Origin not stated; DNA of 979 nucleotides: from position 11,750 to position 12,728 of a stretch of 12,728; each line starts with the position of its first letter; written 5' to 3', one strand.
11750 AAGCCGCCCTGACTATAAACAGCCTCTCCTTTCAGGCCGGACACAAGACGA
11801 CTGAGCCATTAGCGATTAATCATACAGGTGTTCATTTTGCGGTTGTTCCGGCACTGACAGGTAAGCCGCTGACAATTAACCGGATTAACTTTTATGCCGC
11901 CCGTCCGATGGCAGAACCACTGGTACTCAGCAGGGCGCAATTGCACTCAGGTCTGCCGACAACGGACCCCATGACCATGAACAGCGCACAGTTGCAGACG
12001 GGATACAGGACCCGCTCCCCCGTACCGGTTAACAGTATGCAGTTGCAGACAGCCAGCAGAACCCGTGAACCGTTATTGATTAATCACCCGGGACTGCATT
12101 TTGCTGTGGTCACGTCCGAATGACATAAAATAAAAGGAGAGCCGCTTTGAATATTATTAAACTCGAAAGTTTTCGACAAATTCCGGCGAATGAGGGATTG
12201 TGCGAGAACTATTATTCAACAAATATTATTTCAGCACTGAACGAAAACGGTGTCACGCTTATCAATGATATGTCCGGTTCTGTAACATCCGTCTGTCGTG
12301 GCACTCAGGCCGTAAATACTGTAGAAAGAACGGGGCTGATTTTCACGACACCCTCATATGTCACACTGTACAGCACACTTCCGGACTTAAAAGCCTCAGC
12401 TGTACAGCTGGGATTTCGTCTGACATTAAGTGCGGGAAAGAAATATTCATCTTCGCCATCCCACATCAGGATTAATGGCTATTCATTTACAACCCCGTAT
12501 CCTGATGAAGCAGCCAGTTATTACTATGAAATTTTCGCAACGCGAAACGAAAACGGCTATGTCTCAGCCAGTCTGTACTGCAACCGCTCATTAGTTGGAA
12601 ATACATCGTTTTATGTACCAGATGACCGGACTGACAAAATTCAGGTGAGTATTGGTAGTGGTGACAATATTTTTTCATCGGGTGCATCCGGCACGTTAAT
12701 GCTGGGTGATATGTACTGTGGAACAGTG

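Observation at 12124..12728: Low-GC, Cys-containing ORF with TTG start at the fibre position of the tail operon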

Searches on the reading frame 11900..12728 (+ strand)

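Call 15: search_protein_families(library=phrogs, proteins=[L001:12248-13294:+, L001:13328-14335:+, L002:13328-14434:+], max_evalue=0.1)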
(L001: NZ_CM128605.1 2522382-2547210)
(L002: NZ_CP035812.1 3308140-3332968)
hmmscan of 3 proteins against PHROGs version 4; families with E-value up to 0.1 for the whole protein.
L001:12248-13294:+ (349 aa): 1 family
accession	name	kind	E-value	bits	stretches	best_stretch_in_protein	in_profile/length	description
phrog_8291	-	unknown function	3.3e-243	806.8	1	1-349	1-349/349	-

L001:13328-14335:+ (336 aa): 31 families (the best 25 are shown)
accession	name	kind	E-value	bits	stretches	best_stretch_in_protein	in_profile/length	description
phrog_6859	-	tail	5.1e-183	609.1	1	1-336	1-346/346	tail fiber protein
phrog_454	-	tail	8.4e-90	303.5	1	59-336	665-923/1376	tail fiber protein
phrog_2617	-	tail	3.2e-39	136.2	1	1-118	1-124/659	short tail fiber protein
phrog_6683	-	tail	4.6e-34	119.3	2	1-128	1-129/367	tail fiber protein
phrog_1699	-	tail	8.7e-33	114.9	2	116-193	509-585/1000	long tail fiber protein distal subunit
phrog_5454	-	tail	7.8e-28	97.8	2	120-255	887-1058/1229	tail fiber protein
phrog_18834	-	unknown function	3.8e-22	80.5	1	1-100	1-98/338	-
phrog_1396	-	tail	1.5e-20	74.8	1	1-124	19-138/504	tail fiber protein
phrog_381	-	tail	1.6e-18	68.3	1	186-336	380-566/566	tail fiber protein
phrog_1858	-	tail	4.5e-17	62.3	1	1-118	1-90/1018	tail fiber protein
phrog_2901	-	unknown function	1.6e-13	51.6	1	210-335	197-329/331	-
phrog_13014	-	unknown function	1.5e-11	44.9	1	1-70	1-70/423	-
phrog_14572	-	tail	6.9e-11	42.8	1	196-266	195-266/484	tail fiber protein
phrog_4465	-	tail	5.5e-10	40.1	2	265-332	270-338/342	tail fiber protein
phrog_16738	-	unknown function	4.7e-09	36.5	1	1-70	1-70/512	-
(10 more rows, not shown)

L002:13328-14434:+ (369 aa): 24 families
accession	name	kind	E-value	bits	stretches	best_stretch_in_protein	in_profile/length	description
phrog_6859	-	tail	1.9e-170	567.8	1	1-368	1-344/346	tail fiber protein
phrog_454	-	tail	8.6e-77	260.4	1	55-368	665-921/1376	tail fiber protein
phrog_22609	-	tail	8.1e-42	144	1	119-281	908-1071/1184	tail fiber protein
phrog_2617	-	tail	4.1e-39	135.8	1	1-119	1-125/659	short tail fiber protein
phrog_1833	-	tail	1.3e-38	134.4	2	297-369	244-322/322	tail fiber protein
phrog_6683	-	tail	2.4e-25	90.7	1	1-127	1-128/367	tail fiber protein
phrog_1699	-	tail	8.6e-23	81.8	1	116-266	509-655/1000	long tail fiber protein distal subunit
phrog_18834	-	unknown function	9.6e-22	79.1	1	1-99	1-97/338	-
phrog_1396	-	tail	1.7e-20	74.6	1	1-124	19-138/504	tail fiber protein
phrog_381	-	tail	1.1e-18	68.8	1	101-368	369-564/566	tail fiber protein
phrog_1858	-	tail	4e-17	62.5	1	1-119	1-90/1018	tail fiber protein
phrog_2901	-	unknown function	1.9e-15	58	1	247-368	208-328/331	-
phrog_12846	-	tail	1.3e-14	55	1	304-369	486-552/552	tail fiber protein; Ig-domain containing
phrog_13014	-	unknown function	6.9e-12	46.1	1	1-69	1-69/423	-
phrog_16738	-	unknown function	5.5e-09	36.2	1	1-70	1-70/512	-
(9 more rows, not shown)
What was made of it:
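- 12147..12728 (+): First 194 codons of the 349-codon gene for the PHROG 8291 protein. The TTG start is at 12147. The ORF runs off the window and ends 468 nt further on in identical genomes (465 nt of coding sequence plus the stop codon). The N-terminal roughly 200 residues form a ConA-like jelly-roll domain. The match to phrog_8291 is E 3e-243 over 349 of 349 positions (call 15).
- On PHROG 8291 (unknown function): E 3.3e-243, 806.8 bits, residues 1-349 against profile positions 1-349 of 349 (call 15).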

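Call 16: search_protein_families(library=pfam, proteins=[L001:12248-13294:+, L001:13328-14335:+, L002:13328-14434:+, L001:14341-14883:+], max_evalue=1)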
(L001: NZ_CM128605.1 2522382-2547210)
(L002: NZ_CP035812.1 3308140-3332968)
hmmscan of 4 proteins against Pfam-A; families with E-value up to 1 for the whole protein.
L001:12248-13294:+ (349 aa): 0 families

L001:13328-14335:+ (336 aa): 2 families
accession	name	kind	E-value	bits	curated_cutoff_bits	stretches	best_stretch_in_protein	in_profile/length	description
PF20744.3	gp37_trimer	-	0.00015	22.1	21.7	1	225-275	36-85/95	Tail fibre protein gp37 trimerization region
PF19753.4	DUF6240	-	0.11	12.2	26.6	1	35-119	120-195/276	Family of unknown function (DUF6240)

L002:13328-14434:+ (369 aa): 1 family
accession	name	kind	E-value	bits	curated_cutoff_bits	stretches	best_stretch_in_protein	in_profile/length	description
PF19753.4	DUF6240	-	0.23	11.2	26.6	1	35-120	120-196/276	Family of unknown function (DUF6240)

L001:14341-14883:+ (181 aa): 4 families
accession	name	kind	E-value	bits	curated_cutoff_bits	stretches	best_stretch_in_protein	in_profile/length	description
PF02413.22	Caudo_TAP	-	4.6e-22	79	22.1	1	40-178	2-131/131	Caudovirales tail fibre assembly protein, lambda gpK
PF13848.12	Thioredoxin_6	-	0.11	12.8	27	1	11-66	83-137/184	Thioredoxin-like domain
PF16778.10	Phage_tail_APC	-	0.11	12.7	26.6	1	112-178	7-60/60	Phage tail assembly chaperone protein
PF12779.12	WXXGXW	-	0.12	12.9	18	1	90-103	7-20/26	WXXGXW repeat (2 copies)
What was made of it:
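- On Mu S / P2 H / lambda Stf tail fibres: There is no PF03406 hit (call 16).
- On Tail fibre assembly chaperones (Caudo_TAP): There is no hit even at E of 1 or less (call 16). The true Tfa in the locus scores E 4.6e-22 (call 16).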

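Call 17: search_protein_families(library=ncbifam, proteins=[L001:12248-13294:+, L001:13328-14335:+, L002:13328-14434:+], max_evalue=1)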
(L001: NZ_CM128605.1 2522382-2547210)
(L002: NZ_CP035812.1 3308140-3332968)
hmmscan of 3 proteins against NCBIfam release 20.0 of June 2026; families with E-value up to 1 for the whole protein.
L001:12248-13294:+ (349 aa): 0 families

L001:13328-14335:+ (336 aa): 0 families

L002:13328-14434:+ (369 aa): 0 families

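Call 19: find_homologous_proteins(query=L001:12248-13294:+, max_evalue=0.001)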
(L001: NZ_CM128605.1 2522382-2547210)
Query L001:12248-13294:+ (349 aa): 27 proteins with E <= 0.001 among 1828 candidates.
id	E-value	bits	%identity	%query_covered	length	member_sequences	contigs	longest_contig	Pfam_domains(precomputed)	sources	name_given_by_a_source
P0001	5.7e-216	734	96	100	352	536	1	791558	-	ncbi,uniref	ncbi:hypothetical protein [Escherichia coli]|uniref:hypothetical protein n=1 Tax=Escherichia coli Ta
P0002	1.8e-209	713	93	100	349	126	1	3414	-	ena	-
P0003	3.1e-201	686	95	95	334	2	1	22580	-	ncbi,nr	ncbi:TPA: hypothetical protein N6129_004575 [Escherichia coli]|nr:hypothetical protein [Escherichia 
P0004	1.0e-196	671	89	100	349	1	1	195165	-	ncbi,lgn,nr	ncbi:TPA: hypothetical protein M2Q89_003776 [Escherichia coli]|nr:hypothetical protein [Escherichia 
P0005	1.0e-191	654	86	100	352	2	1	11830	-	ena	-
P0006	3.5e-188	643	84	100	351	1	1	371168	-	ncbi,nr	ncbi:hypothetical protein QUQ58_002044 [Escherichia coli]|nr:hypothetical protein [Escherichia coli]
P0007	9.5e-182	622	83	100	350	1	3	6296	-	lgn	-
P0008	9.1e-177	605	79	100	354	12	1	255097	-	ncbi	-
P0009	3.7e-174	597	80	100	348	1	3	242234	-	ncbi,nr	ncbi:hypothetical protein GY514_001241 [Escherichia coli]|nr:hypothetical protein [Escherichia coli]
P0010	1.2e-171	588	76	100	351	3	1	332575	-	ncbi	ncbi:hypothetical protein ACV2X7_02760 [Escherichia coli]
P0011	1.0e-167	575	78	100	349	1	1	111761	-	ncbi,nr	ncbi:hypothetical protein QUQ58_004008 [Escherichia coli]|nr:hypothetical protein [Escherichia coli]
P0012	2.5e-162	558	97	76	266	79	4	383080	-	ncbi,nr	ncbi:TPA: hypothetical protein N6226_001618, partial [Escherichia coli]|nr:hypothetical protein [Esc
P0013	1.5e-161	555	75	100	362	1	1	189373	-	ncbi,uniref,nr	ncbi:hypothetical protein [Escherichia coli]|uniref:hypothetical protein n=1 Tax=Escherichia coli Ta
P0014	2.1e-150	519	98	70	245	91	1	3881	-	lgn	-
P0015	1.5e-145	503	70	100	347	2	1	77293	-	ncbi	ncbi:hypothetical protein ABLL30_001411 [Escherichia coli]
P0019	3.0e-98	347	54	99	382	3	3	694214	-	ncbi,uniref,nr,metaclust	ncbi:hypothetical protein [Raoultella planticola]|uniref:hypothetical protein n=1 Tax=Raoultella pla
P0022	2.2e-94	335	50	99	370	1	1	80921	-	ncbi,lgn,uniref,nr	ncbi:hypothetical protein [Escherichia coli]|uniref:hypothetical protein n=1 Tax=Escherichia coli Ta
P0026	1.7e-65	240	43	96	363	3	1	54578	-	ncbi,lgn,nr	ncbi:hypothetical protein G5G67_003591 [Escherichia coli]|nr:hypothetical protein [Escherichia coli]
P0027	1.2e-64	237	41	99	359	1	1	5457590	-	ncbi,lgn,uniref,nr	ncbi:hypothetical protein [Escherichia coli]|uniref:hypothetical protein n=1 Tax=Escherichia coli Ta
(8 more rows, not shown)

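Call 20: search_dna_similar(query=L001:12248-13294:+, collection=phages, mode=protein, max_evalue=0.01, max_rows=40)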
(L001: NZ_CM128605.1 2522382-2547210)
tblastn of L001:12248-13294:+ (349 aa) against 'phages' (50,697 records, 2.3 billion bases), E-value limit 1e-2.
No match.

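Call 24: search_solved_structures(query=A1, max_evalue=10)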
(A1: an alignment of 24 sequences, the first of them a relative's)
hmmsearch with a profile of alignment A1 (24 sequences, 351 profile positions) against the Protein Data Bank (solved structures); distinct sequences matched with E-value up to 10: 2.
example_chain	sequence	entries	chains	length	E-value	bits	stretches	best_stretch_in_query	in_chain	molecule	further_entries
1wex_A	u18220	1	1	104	0.32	13.2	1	211-272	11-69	HYPOTHETICAL PROTEIN (RIKEN CDNA 2810036L13)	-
5uvg_A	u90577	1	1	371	2.5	10.3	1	249-346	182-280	Sphingomyelin phosphodiesterase 3,Sphingomyelin phosphodiesterase 3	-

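Call 25: find_encoding_contigs(protein=P0027, flank=6000, max_places=3)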
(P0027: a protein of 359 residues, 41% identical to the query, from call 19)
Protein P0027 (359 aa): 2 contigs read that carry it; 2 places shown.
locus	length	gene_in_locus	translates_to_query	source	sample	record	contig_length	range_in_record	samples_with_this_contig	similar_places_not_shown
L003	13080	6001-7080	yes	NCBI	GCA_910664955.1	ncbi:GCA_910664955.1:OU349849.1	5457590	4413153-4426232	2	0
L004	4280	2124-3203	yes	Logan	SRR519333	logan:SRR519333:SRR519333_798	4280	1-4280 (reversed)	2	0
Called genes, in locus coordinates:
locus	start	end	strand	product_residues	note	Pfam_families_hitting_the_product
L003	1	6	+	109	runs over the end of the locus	PF05939:Phage_min_tail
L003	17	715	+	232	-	PF05100:Phage_tail_L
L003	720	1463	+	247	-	PF14464:Prok-JAB, PF00877:NLPC_P60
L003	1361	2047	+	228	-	PF06805:Lambda_tail_I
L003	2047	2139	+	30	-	-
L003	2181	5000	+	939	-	PF24801:FNIII-A_GpJ, PF13550:Phage-tail_3, PF24421:Ig_J, PF24489:Ig_J_second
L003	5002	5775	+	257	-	PF08400:phage_tail_N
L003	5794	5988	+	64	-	-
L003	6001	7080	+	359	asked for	-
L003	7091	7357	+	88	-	-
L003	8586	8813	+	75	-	-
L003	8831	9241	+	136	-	-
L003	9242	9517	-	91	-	PF07358:DUF1482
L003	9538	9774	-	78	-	PF07351:DUF1480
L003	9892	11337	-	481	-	PF17125:Methyltr_RsmF_N, PF22458:RsmF-B_ferredox (weak), PF01189:Methyltr_RsmB-F, PF21150:YebU_pre-PUA_dom, PF13636:Methyltranf_PUA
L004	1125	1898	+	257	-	PF08400:phage_tail_N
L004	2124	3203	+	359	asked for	-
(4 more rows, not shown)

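Call 26: find_encoding_contigs(protein=P0019, flank=6000, max_places=3)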
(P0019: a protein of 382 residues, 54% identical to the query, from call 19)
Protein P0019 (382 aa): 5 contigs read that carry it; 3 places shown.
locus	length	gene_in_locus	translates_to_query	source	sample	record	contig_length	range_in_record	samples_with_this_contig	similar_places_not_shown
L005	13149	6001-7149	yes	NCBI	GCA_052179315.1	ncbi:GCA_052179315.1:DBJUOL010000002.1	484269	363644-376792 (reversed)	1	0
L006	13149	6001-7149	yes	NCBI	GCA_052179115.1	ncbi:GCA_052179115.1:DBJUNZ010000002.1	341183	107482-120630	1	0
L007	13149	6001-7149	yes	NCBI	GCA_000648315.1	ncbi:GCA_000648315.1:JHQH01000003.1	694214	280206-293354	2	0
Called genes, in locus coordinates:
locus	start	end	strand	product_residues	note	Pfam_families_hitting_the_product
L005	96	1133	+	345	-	-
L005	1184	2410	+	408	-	PF04865:Baseplate_J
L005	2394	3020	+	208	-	-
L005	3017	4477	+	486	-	-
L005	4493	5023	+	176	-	PF02413:Caudo_TAP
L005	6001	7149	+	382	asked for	-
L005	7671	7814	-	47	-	-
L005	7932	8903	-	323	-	PF04393:DUF535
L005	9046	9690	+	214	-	PF00149:Metallophos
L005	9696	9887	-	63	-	PF07358:DUF1482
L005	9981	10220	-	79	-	PF07351:DUF1480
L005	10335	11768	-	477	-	PF17125:Methyltr_RsmF_N, PF22458:RsmF-B_ferredox (weak), PF01189:Methyltr_RsmB-F, PF21150:YebU_pre-PUA_dom, PF13636:Methyltranf_PUA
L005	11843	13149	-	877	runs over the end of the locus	PF02470:MlaD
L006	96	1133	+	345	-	-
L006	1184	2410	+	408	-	PF04865:Baseplate_J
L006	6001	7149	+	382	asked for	-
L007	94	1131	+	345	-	-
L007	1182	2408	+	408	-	PF04865:Baseplate_J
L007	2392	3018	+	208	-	-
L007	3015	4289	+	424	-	-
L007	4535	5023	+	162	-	PF02413:Caudo_TAP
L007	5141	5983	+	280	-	PF08400:phage_tail_N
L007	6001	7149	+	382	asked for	-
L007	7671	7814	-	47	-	-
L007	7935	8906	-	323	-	PF04393:DUF535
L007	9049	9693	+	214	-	PF00149:Metallophos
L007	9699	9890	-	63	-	PF07358:DUF1482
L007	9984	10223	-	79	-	PF07351:DUF1480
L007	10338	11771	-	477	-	PF17125:Methyltr_RsmF_N, PF22458:RsmF-B_ferredox (weak), PF01189:Methyltr_RsmB-F, PF21150:YebU_pre-PUA_dom, PF13636:Methyltranf_PUA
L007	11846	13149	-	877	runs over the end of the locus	PF02470:MlaD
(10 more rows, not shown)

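Call 31: predict_structure(alignment_id=A1)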
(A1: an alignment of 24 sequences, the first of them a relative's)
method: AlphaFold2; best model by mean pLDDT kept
length: 352 residues; sequences in the alignment: 24
mean_pLDDT: 90.3   pTM: 0.89
mean pLDDT of the five models: 90.3, 89.9, 87.4, 86.1, 82.3
residues with pLDDT >= 90: 241; 70-90: 94; 50-70: 14; < 50: 3
segments of 3 or more residues with pLDDT < 50: none
pLDDT, mean of each block of 10 residues (from residue 1): 93 89 93 91 94 91 92 96 98 91 87 91 96 96 97 97 96 80 93 95 94 94 88 88 86 89 94 90 78 94 73 75 91 94 85 41
secondary structure, 60 per line:
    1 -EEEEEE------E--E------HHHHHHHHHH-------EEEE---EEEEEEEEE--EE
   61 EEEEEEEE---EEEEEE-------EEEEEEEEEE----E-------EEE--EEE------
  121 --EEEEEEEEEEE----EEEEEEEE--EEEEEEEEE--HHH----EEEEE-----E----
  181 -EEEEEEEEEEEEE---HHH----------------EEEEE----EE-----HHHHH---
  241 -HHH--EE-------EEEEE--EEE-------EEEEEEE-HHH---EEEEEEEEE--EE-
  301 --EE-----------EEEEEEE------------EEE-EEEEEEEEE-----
elements in order: E2-7 H24-33 E41-44 E48-56 E59-68 E72-77 E85-94 E107-109 E112-114 E123-133 E138-145 E148-156 E166-170 E182-194 E217-221 H233-237 E256-260 E263-265 E273-279 E287-295 E316-322 E335-337 E339-347
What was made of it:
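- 12147..12728 (+): The AlphaFold model has pLDDT 90.3 and pTM 0.89 (call 31).
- On ConA-like lectin/glucanase fold superfamily: The model has pLDDT 90.3 (call 31).
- The AlphaFold model is confident (call 31). It is a 349-aa, confidently folded two-domain beta protein (call 31).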

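Call 34: search_protein_representatives(alignment_id=A1)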
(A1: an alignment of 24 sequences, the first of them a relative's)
Query: 24 sequences, 351 profile positions. Proteins with E-value up to 0.001 (for the whole library): 17; up to 1e-10: 16; up to 1e-30: 11. The best 17 are listed.
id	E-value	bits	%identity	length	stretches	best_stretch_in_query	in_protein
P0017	8.6e-168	574.2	-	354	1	1-350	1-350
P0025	7.5e-141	485.6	-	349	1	1-349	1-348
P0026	5.1e-126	436.8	-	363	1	6-348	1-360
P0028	1.8e-120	418.6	-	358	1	1-348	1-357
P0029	1.6e-119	415.4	-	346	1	1-348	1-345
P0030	3.2e-46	174.4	-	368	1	22-348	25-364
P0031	2.5e-42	161.6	-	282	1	81-347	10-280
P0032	6.6e-42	160.2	-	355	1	1-346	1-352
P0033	2.0e-41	158.6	-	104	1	248-349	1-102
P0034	6.4e-39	150.4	-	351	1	27-348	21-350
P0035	2.7e-31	125.3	-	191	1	168-347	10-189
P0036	5.6e-22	94.6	-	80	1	1-76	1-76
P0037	3.3e-15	72.4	-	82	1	207-250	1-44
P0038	3.1e-13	65.9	-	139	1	183-261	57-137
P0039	3.8e-13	65.6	-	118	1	237-348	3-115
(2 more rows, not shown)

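Call 35: find_encoding_contigs(protein=P0026, flank=6000, max_places=3)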
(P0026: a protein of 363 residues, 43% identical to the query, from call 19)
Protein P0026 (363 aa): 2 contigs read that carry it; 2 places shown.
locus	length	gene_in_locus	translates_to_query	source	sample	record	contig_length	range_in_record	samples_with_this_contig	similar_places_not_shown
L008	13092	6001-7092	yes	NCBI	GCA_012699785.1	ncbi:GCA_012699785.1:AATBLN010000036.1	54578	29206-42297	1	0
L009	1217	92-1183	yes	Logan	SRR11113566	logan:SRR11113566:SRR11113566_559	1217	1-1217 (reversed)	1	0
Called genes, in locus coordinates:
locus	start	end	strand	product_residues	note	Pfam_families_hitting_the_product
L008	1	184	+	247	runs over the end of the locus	PF14464:Prok-JAB, PF00877:NLPC_P60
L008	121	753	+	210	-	PF06805:Lambda_tail_I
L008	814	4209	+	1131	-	PF24801:FNIII-A_GpJ, PF13550:Phage-tail_3, PF24421:Ig_J, PF24489:Ig_J_second, PF09327:Phage_Tail_Tip, PF12421:Ig_GpJ_C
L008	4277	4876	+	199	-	PF06316:Ail_Lom, PF13505:OMP_b-brl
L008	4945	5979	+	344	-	PF08400:phage_tail_N, PF13620:CarboxypepD_reg (weak), PF03406:Phage_fiber_2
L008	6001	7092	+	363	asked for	-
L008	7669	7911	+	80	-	-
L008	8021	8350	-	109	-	PF03692:CxxCxxCC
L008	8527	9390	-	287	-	PF00528:BPD_transp_1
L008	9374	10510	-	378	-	PF00005:ABC_tran, PF08402:TOBE_2 (weak)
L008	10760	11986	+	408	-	PF05343:Peptidase_M42 (faint), PF01546:Peptidase_M20, PF07687:M20_dimer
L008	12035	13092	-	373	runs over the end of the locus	PF08007:JmjC_2, PF20514:WHD_ROXA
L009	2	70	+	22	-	?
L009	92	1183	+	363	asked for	-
